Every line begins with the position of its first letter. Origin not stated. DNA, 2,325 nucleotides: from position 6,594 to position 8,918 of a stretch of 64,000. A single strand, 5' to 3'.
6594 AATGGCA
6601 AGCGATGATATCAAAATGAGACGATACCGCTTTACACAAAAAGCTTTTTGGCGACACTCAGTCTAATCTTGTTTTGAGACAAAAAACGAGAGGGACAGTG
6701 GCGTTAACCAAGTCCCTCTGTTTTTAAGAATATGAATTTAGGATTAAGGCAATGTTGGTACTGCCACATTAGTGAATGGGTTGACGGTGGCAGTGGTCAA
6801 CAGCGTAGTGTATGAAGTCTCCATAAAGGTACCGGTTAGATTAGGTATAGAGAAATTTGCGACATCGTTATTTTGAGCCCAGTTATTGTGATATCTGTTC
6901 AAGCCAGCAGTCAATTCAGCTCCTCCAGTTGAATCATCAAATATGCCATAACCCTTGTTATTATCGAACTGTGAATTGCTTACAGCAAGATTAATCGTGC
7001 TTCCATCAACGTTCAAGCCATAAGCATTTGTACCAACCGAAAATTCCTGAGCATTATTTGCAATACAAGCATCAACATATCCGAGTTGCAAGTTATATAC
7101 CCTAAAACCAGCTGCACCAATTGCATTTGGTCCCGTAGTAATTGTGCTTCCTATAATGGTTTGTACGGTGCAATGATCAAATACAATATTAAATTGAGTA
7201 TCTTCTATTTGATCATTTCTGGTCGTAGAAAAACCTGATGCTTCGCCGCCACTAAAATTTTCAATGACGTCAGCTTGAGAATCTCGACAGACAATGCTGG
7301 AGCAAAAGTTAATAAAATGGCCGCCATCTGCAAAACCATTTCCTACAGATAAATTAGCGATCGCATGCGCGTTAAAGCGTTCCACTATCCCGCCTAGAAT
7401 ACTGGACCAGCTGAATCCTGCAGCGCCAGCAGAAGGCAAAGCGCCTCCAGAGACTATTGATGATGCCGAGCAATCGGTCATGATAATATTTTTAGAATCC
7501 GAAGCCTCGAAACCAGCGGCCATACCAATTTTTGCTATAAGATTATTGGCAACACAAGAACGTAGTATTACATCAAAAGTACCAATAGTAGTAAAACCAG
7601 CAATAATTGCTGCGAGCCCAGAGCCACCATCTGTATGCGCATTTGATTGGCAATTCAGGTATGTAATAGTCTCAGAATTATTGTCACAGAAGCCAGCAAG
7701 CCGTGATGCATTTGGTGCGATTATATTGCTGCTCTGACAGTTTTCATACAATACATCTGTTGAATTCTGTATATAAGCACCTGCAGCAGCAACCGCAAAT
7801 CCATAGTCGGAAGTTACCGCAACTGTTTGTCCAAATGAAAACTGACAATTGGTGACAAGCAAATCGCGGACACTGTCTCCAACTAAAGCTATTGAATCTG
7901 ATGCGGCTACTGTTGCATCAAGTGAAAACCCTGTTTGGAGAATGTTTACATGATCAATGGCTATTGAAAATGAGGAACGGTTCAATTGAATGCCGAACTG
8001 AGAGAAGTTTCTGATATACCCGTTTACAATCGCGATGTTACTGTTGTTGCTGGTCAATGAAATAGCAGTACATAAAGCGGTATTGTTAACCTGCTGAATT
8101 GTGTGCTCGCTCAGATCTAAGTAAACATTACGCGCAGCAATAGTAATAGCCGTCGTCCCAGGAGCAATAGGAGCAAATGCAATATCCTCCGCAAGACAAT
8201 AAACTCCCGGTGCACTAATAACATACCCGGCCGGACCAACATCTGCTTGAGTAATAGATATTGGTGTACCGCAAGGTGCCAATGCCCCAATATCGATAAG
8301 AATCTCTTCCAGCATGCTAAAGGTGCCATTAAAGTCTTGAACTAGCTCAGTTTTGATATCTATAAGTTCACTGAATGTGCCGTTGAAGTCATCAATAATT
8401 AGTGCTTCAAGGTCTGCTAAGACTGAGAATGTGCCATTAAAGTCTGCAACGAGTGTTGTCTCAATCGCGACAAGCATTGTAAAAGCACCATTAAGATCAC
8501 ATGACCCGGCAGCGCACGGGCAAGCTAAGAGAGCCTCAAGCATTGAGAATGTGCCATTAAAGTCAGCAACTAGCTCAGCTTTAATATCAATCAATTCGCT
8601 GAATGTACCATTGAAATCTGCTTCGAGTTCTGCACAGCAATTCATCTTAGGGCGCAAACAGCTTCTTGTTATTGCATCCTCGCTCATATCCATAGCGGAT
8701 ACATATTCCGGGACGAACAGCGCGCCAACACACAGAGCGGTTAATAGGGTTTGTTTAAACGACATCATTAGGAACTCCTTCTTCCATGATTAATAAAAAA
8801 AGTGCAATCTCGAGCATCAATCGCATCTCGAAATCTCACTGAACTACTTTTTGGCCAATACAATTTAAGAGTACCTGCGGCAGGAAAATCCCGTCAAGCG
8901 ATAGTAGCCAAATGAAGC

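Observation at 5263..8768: Tandem pair of secreted beta-helix proteins with an unusual DFNGTFS repeat module, homogenised at the DNA level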

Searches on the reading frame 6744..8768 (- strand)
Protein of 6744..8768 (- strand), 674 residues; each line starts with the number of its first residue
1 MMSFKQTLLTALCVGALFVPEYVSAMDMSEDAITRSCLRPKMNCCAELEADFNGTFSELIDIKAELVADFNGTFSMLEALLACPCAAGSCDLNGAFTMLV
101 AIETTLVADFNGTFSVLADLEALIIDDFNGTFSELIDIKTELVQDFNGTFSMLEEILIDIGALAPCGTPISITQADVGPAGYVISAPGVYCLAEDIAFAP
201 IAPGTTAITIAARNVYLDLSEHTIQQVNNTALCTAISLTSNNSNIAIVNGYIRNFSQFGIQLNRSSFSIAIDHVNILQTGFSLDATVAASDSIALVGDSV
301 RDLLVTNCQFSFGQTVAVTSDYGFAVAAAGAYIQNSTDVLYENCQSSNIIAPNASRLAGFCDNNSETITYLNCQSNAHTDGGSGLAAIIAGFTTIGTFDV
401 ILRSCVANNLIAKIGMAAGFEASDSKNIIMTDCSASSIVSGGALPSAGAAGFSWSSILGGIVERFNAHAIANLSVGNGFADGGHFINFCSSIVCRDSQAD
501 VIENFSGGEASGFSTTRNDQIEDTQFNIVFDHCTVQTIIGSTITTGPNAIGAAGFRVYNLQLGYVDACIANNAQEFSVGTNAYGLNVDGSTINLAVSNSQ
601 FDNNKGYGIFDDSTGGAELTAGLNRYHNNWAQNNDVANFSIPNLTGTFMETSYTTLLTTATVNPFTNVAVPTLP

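Call 3: search_protein_families(library=pfam, proteins=[window:6744-8768:-], max_evalue=0.01)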
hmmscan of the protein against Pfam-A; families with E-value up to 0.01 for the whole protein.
window:6744-8768:- (674 aa): 0 families

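Call 25: search_solved_structures(query=window:6744-8768:-, max_evalue=1)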
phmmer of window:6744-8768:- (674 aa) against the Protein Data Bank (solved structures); distinct sequences matched with E-value up to 1: 3.
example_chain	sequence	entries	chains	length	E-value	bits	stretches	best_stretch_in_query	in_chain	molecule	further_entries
7ext_N1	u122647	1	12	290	0.55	11.9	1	497-575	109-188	Phycobilisome 32.3 kDa linker polypeptide, phycocyanin-associated, rod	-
2pvq_A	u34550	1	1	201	0.55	11.9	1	23-83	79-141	glutathione S-transferase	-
2nto_A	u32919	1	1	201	0.55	11.9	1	23-83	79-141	glutathione S-transferase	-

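Call 30: find_encoding_contigs(protein=window:6744-8768:-, flank=2000, max_places=4)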
Protein window:6744-8768:- (674 aa): no gene with exactly this product is on record in the collection.

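Call 41: find_homologous_proteins(query=A4, max_evalue=0.00001)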
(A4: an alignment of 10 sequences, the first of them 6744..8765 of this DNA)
Query A4 (10 sequences) (673 aa, profile of the alignment): 20 proteins with E <= 0.00001 among 8000 candidates.
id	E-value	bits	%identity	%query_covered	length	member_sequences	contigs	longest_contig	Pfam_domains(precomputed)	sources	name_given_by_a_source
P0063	4.9e-234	797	34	35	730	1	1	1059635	PF18947.6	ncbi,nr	ncbi:MAG TPA: hypothetical protein VHO47_00460, partial [Candidatus Babeliales bacterium]|nr:hypothe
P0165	3.2e-180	619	31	44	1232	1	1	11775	PF04513.18,PF10290.15,PF26904.1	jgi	jgi:hypothetical protein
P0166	4.3e-172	592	32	39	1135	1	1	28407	PF04513.18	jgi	jgi:hypothetical protein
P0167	1.6e-167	577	35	35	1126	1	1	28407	PF04513.18,PF10290.15,PF26904.1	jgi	jgi:hypothetical protein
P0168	1.5e-164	567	31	43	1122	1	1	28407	PF04513.18,PF26904.1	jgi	jgi:hypothetical protein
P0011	1.7e-142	494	100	100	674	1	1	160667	-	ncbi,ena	-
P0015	1.7e-124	435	28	38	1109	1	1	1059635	PF13229.13,PF24991.3,PF18947.6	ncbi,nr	ncbi:MAG TPA: right-handed parallel beta-helix repeat-containing protein [Candidatus Babeliales bact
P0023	2.6e-97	345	33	45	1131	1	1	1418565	PF04513.18,PF25174.2,PF24814.2,PF23381.2,PF23383.2,PF12894.14,PF25175.2,PF24817.2,PF07676.19,PF23393.3,PF23389.2,PF24797.2,PF24807.2,PF26550.2,PF25460.2,PF00400.39,PF23414.2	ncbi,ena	-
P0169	1.8e-82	296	31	43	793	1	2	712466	PF13229.13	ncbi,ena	-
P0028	1.6e-76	276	27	30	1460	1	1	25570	PF13229.13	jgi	-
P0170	3.1e-74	269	32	40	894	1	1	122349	PF13229.13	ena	-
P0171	3.7e-71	259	41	17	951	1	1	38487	PF04513.18,PF26904.1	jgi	jgi:hypothetical protein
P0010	3.8e-43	166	56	42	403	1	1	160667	PF13229.13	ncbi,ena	-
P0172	8.0e-43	165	34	17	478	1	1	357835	PF04513.18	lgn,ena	-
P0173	5.2e-40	156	33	37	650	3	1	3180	-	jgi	jgi:hypothetical protein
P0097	3.7e-39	153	26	95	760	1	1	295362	-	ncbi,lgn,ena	-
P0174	1.7e-22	98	30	43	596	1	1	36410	PF13229.13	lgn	-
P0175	7.5e-17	79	27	29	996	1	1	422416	PF13229.13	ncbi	-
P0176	8.1e-15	72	65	11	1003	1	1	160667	PF02839.20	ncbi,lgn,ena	-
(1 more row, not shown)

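Call 42: search_protein_families(library=pfam, proteins=[P0165, P0167, P0171, P0176], max_evalue=0.01)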
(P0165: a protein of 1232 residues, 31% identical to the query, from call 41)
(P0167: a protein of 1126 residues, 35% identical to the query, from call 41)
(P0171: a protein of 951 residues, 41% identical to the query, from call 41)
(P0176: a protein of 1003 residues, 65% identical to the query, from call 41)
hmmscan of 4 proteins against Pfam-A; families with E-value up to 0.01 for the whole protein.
P0165 (1232 aa): 2 families
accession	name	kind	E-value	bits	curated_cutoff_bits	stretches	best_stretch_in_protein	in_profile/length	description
PF04513.17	Baculo_PEP_C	-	4.3e-18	66.2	38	1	435-533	21-114/140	Baculovirus polyhedron envelope protein, PEP, C terminus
PF10290.14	YJL171C_Tos1_N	-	4.1e-06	27.6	27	0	215-251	7-42/63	Cell wall protein YJL171C/Tos1, N-terminal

P0167 (1126 aa): 4 families
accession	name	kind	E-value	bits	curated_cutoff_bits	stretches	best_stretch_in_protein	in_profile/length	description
PF04513.17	Baculo_PEP_C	-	2.1e-11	44.5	38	1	211-309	7-102/140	Baculovirus polyhedron envelope protein, PEP, C terminus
PF10290.14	YJL171C_Tos1_N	-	1.1e-07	32.6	27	0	371-407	6-41/63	Cell wall protein YJL171C/Tos1, N-terminal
PF10303.14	DUF2408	-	0.00063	20.8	25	0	516-637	9-119/130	Protein of unknown function (DUF2408)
PF10407.14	Cytokin_check_N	-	0.0067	16.8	22.6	0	326-364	4-42/71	Cdc14 phosphatase binding protein N-terminus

P0171 (951 aa): 4 families
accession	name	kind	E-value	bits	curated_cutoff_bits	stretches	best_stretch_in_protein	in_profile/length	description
PF04513.17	Baculo_PEP_C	-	2.4e-10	41.1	38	0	170-256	25-109/140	Baculovirus polyhedron envelope protein, PEP, C terminus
PF10290.14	YJL171C_Tos1_N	-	4.1e-05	24.4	27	0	517-552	7-41/63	Cell wall protein YJL171C/Tos1, N-terminal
PF10303.14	DUF2408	-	0.002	19.1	25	0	407-534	3-117/130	Protein of unknown function (DUF2408)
PF14682.11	SPOB_ab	-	0.0032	17.9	27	0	167-224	35-92/112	Sporulation initiation phospho-transferase B, C-terminal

P0176 (1003 aa): 1 family
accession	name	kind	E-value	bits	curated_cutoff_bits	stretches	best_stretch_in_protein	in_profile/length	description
PF02839.19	CBM_5_12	-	4.1e-05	24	26.2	0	803-825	1-29/44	Carbohydrate-binding module family 5/12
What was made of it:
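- Closest known: Pfam Baculo_PEP_C. Same: Long family members exceed this model's cut-off in the repeat region (for example P0165 at 66 bits against 38; call 42).
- Paralogue P0176 carries a CBM5/12-like stretch (calls 41, 42).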

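Call 45: find_encoding_contigs(protein=P0176, flank=6000, max_places=3)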
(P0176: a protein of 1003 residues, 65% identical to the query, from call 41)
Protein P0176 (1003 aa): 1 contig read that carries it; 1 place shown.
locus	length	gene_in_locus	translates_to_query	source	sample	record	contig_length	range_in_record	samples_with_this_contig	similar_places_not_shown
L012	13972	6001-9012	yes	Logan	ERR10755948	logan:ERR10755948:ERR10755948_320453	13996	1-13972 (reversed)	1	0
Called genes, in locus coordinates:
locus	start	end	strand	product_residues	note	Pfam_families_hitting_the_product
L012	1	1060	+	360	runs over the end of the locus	?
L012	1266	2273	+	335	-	PF05368:NmrA (weak), PF01073:3Beta_HSD, PF01370:Epimerase, PF02719:Polysacc_synt_2, PF04321:RmlD_sub_bind, PF07993:NAD_binding_4 (faint), PF13460:NAD_binding_10 (weak), PF16363:GDP_Man_Dehyd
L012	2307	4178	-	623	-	-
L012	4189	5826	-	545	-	-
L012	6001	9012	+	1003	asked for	PF02839:CBM_5_12 (faint)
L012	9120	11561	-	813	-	-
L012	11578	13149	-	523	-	-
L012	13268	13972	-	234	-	?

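Call 60: search_dna_similar(query=window:6744-8765:-, collection=phages, mode=protein, max_evalue=0.001, max_rows=10)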
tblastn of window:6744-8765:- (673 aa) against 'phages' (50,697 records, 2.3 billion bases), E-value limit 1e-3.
No match.
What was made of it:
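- On Phage tailspike / tail fibre: No tblastn hit in 50,697 phage records (call 60).
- tblastn of B against 50,697 phage records gives no hit (call 60).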

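Call 62: predict_structure(alignment_id=A5)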
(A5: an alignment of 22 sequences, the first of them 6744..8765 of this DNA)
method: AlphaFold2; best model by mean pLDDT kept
length: 673 residues; sequences in the alignment: 22
mean_pLDDT: 66.9   pTM: 0.67
mean pLDDT of the five models: 66.9, 65.5, 64.1, 60.4, 60.1
residues with pLDDT >= 90: 158; 70-90: 136; 50-70: 200; < 50: 179
segments of 3 or more residues with pLDDT < 50: 1-50, 150-165, 326-332, 458-484, 578-586, 602-608, 610-621, 633-673
pLDDT, mean of each block of 10 residues (from residue 1): 38 37 37 37 38 56 56 64 53 64 59 62 56 57 54 41 62 98 96 97 96 96 94 91 94 90 87 85 52 64 91 59 50 70 86 79 88 83 71 88 95 88 89 94 77 62 40 39 57 94 83 71 74 85 59 73 77 53 46 57 47 44 54 46 39 36 35 36
secondary structure, 60 per line:
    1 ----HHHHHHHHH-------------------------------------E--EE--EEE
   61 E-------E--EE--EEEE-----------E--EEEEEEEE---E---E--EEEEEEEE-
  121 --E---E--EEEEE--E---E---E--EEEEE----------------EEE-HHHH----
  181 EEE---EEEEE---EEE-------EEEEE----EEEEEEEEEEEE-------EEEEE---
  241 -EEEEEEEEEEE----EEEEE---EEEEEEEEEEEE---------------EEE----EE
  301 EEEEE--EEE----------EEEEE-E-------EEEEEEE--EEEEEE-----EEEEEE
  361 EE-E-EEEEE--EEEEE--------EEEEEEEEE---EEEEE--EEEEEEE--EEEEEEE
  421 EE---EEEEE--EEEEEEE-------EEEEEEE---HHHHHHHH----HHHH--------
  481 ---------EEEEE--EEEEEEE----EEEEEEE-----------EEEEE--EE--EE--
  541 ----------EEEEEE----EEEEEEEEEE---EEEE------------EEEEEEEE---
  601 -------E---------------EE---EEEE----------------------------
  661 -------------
elements in order (helices of 4 or more, strands of 3 or more residues): H5-13 E58-61 E76-79 E94-101 E112-119 E130-134 E148-152 E169-171 H173-176 E181-183 E187-191 E195-197 E205-209 E214-225 E233-237 E242-252 E257-261 E265-276 E292-294 E299-305 E308-310 E321-325 E335-341 E344-349 E355-362 E366-370 E373-377 E386-394 E398-402 E405-411 E414-422 E426-430 E433-439 E447-453 H457-464 H469-472 E490-494 E497-503 E508-514 E526-530 E551-556 E561-570 E574-577 E590-597 E629-632
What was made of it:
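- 8271..8660 (-): B stalk module (aa 37-166). It has a CC staple at 44-45 and six F-x-G-T-F-S/T-x-L motifs at 18, 22, 18, 18, 18 spacing. It also has a C-P-C-x4-C knot at 83-90 and a closing Cys at 166. AF2 pLDDT here is only 53-64 (call 62).
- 6873..8270 (-): B head: a conserved N-terminal cap (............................) followed by a right-handed parallel beta-helix (aa 167 to about 632). AF2 pLDDT is 85-98 for residues 170-280 and mostly above 70 up to about 450 (call 62).
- On Alpha-helical coiled-coil fibre: AF2 with an alignment gave strands at pLDDT 53-64 (call 62).
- That would suit a beta-solenoid continuing the head (call 62). The AF2 model built from an alignment predicts strands in every repeat (call 62).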
